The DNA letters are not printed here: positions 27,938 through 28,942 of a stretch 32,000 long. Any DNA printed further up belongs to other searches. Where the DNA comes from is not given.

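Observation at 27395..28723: Methyltransferase is a covalent pseudo-dimer, with a dead N-terminal copy fused to a live beta-class domain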

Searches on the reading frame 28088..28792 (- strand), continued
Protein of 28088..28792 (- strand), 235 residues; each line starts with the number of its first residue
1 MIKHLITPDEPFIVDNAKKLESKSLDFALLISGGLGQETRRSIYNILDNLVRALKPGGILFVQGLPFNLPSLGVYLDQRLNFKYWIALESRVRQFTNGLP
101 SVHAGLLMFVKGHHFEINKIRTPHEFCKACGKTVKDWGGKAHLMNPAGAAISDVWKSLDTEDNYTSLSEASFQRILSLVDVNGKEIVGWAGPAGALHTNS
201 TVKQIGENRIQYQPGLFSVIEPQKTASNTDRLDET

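Call 60: search_dna_similar(query=window:28193-28792:-, collection=plasmids, mode=protein, max_evalue=0.001, max_rows=15)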
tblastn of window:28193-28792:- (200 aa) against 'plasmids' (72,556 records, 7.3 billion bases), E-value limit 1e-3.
Records with a match: 6; places in all: 6; records where one place covers at least 80% of the query: 1.
Best place of each record, by identity: <60% 6.
By first word of the organism name: Acetobacter 2; Geobacillus 2; Klebsiella 1; Desulfocapsa 1.
By predicted mobility (MOB-suite, as given by PLSDB): non-mobilizable 3; conjugative 2; mobilizable 1.
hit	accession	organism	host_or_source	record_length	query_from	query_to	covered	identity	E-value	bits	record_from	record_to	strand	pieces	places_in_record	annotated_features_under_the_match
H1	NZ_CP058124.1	Klebsiella michiganensis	culture,Freshwater sample from upstream ...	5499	5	200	98%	30.3%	3e-15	81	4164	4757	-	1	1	DNA methyltransferase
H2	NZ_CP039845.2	Acetobacter pasteurianus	whole organism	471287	47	195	75%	33.9%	2e-18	90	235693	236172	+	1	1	site-specific DNA-methyltransferase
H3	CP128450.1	Geobacillus stearothermophilus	whole genome,Dukgu Hot Spring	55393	47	158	56%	41.2%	1e-17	87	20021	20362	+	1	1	site-specific DNA-methyltransferase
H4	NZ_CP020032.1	Geobacillus thermodenitrificans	-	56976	47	158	56%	41.2%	1e-17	87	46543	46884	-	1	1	site-specific DNA-methyltransferase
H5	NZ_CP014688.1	Acetobacter persici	water kefir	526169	47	158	56%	40.9%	7e-14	76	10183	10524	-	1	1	site-specific DNA-methyltransferase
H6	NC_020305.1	Desulfocapsa sulfexigens DSM 10523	-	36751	47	155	55%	36.0%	2e-12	72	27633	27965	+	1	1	site-specific DNA-methyltransferase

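Call 61: search_dna_similar(query=window:28193-28792:-, collection=phages, mode=protein, max_evalue=0.001, max_rows=15)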
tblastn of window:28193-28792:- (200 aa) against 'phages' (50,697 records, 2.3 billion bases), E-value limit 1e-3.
No match.

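Call 64: search_protein_families(library=pfam, proteins=[L084:6497-7219:-], max_evalue=0.01)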
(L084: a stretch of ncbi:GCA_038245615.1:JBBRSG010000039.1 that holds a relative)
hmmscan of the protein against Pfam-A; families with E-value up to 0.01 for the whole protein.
L084:6497-7219:- (240 aa): 0 families
